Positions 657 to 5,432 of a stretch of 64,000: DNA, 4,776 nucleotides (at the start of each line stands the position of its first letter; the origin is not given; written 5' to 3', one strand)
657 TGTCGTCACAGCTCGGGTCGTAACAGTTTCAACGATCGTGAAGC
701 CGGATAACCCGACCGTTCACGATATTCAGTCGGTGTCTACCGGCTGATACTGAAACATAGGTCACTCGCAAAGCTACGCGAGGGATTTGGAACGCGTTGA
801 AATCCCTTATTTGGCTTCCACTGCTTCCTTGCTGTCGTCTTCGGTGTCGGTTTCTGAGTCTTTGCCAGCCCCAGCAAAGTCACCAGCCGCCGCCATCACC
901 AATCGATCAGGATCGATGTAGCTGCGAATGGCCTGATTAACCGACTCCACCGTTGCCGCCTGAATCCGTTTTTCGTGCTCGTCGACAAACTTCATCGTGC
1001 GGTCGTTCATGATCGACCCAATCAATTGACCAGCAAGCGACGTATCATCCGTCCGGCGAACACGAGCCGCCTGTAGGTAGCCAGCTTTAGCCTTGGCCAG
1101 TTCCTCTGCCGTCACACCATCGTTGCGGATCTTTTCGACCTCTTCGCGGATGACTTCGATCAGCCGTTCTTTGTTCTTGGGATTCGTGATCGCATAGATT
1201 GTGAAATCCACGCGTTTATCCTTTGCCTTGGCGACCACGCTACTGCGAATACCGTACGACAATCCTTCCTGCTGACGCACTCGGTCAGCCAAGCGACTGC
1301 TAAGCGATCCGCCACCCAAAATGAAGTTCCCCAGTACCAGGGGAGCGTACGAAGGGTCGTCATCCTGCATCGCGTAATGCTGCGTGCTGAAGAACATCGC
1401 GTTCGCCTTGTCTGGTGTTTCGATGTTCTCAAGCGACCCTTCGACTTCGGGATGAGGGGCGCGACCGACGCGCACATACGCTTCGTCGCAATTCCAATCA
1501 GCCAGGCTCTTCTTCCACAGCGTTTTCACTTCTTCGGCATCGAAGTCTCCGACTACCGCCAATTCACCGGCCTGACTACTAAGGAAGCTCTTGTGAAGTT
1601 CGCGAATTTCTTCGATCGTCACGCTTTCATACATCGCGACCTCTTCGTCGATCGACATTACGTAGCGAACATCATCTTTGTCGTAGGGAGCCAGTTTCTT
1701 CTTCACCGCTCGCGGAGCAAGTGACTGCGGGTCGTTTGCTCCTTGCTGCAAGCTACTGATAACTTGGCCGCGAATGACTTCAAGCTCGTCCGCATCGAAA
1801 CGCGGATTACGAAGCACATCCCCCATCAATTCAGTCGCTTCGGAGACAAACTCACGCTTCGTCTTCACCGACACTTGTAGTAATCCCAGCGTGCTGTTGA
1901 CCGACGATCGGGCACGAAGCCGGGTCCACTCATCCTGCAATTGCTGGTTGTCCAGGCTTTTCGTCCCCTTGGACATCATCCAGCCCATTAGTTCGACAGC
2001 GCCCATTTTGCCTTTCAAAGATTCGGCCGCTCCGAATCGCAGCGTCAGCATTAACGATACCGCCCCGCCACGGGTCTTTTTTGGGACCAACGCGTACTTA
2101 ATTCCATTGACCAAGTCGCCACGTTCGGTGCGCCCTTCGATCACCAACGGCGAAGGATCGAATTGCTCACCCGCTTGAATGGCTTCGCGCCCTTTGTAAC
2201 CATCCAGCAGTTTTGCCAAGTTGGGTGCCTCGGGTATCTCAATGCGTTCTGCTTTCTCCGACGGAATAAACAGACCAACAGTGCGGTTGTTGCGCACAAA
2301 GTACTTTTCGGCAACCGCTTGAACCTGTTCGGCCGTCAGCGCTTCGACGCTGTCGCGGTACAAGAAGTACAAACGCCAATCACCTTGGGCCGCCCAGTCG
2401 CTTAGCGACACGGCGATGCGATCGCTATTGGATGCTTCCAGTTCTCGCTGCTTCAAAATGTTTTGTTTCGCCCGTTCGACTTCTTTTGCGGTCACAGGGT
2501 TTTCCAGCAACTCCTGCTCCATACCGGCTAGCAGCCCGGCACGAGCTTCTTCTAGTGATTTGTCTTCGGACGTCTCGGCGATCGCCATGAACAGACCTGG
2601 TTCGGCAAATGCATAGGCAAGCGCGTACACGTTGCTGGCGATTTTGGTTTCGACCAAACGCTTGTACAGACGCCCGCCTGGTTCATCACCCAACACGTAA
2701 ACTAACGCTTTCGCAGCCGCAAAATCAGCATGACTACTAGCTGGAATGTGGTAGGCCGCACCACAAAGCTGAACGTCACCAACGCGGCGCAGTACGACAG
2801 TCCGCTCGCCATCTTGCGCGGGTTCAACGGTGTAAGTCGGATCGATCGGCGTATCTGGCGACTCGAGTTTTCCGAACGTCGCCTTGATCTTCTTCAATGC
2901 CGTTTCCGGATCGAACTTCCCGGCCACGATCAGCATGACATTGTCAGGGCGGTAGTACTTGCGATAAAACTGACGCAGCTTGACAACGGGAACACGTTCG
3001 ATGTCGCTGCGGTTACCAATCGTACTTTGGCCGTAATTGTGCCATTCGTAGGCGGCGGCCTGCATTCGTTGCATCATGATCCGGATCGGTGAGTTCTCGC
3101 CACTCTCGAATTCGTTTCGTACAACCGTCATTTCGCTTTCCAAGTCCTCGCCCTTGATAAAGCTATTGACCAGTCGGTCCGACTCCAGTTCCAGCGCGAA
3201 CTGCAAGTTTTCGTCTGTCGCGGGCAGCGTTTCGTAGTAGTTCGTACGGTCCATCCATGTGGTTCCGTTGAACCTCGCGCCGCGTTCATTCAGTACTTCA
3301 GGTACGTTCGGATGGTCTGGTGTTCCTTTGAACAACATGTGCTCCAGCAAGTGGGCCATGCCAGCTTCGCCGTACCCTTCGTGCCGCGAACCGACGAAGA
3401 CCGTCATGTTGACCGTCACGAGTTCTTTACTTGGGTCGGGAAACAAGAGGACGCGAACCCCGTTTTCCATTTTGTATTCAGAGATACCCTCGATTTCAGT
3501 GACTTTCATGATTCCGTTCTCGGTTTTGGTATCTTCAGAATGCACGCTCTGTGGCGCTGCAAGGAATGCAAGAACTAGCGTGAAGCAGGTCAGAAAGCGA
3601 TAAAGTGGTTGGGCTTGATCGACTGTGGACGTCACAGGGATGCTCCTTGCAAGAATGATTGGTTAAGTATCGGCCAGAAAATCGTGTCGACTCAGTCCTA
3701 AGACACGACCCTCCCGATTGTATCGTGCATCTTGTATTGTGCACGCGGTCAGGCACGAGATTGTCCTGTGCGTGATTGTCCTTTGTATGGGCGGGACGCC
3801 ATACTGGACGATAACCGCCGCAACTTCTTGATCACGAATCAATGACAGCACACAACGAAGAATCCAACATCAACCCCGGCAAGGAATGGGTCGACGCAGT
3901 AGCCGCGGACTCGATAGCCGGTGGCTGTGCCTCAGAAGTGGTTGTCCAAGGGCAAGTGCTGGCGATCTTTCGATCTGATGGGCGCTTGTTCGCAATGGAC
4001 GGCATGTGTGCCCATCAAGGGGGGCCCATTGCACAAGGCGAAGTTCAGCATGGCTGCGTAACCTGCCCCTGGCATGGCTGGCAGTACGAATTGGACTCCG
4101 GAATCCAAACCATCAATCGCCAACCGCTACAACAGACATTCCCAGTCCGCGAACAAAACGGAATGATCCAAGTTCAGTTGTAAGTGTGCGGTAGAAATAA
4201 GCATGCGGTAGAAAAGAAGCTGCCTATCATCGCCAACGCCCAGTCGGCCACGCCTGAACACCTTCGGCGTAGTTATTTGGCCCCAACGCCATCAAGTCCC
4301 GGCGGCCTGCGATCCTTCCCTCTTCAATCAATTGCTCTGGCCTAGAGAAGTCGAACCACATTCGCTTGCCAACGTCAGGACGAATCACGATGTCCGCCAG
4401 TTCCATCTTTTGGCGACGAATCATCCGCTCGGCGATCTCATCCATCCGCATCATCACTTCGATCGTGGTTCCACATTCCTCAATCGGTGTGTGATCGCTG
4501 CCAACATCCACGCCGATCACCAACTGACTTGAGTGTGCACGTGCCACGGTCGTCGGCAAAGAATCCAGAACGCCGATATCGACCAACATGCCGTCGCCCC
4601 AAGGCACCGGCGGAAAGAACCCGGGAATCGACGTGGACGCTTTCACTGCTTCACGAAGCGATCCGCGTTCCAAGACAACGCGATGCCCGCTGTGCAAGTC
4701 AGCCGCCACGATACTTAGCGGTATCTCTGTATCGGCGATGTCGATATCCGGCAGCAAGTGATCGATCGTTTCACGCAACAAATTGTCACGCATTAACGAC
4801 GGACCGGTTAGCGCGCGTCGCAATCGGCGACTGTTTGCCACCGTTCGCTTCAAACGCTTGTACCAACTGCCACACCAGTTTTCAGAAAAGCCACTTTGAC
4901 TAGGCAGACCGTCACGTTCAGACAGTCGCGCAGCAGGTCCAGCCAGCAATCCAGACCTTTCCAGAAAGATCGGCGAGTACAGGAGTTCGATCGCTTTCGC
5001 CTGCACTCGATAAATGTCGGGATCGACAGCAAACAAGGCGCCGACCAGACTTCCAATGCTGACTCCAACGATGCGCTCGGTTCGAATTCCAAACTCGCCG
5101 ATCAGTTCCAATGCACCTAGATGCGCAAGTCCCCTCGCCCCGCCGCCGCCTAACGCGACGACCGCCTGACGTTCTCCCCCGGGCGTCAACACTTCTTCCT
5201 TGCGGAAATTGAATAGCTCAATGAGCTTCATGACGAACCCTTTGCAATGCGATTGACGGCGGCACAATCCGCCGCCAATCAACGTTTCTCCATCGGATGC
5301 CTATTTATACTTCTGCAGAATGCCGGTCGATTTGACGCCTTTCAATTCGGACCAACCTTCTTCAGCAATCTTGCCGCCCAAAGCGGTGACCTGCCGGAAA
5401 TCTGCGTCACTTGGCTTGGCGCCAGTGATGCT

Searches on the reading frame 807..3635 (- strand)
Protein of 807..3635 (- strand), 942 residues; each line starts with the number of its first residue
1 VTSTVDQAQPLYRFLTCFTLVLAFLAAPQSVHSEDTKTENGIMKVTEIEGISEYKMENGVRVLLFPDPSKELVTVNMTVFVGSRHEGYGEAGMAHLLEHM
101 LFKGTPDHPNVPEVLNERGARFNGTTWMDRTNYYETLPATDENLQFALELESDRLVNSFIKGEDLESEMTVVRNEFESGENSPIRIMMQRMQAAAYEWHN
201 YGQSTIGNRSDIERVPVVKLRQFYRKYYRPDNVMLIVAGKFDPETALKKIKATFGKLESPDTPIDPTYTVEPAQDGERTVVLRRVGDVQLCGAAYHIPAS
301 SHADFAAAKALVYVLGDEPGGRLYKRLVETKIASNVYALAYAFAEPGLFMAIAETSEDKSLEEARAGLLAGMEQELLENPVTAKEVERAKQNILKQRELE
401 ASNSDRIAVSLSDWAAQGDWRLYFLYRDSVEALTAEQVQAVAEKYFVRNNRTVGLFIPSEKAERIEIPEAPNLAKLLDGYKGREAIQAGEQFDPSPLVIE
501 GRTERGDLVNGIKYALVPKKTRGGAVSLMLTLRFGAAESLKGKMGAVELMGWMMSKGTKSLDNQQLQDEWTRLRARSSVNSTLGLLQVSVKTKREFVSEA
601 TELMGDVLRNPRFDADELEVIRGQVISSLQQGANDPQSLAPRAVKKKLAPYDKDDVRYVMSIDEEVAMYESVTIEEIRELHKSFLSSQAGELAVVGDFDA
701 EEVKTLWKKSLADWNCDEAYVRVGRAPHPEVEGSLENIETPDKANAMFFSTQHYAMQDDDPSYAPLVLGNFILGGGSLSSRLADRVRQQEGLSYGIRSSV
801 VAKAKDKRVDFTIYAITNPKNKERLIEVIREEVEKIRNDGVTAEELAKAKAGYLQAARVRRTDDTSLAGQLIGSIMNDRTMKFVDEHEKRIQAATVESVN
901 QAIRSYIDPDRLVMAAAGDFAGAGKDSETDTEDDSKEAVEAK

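Call 9: search_protein_families(library=pfam, proteins=[window:807-3635:-], max_evalue=0.001)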
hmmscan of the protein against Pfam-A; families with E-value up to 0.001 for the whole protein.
window:807-3635:- (942 aa): 2 families
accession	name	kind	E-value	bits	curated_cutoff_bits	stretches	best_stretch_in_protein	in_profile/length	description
PF05193.26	Peptidase_M16_C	-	1.1e-63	214.9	23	2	671-852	1-180/181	Peptidase M16 inactive domain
PF00675.25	Peptidase_M16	-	5.3e-28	98.2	22.3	2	61-207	1-147/149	Insulinase (Peptidase family M16)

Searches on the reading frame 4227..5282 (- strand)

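Call 9: search_protein_families(library=pfam, proteins=[window:4227-5282:-], max_evalue=0.001)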
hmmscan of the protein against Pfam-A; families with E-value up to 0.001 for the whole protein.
window:4227-5282:- (351 aa): 1 family
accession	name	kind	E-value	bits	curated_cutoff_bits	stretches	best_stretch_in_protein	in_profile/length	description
PF01734.28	Patatin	-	9.8e-27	94.8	27.7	1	43-247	2-190/191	Patatin-like phospholipase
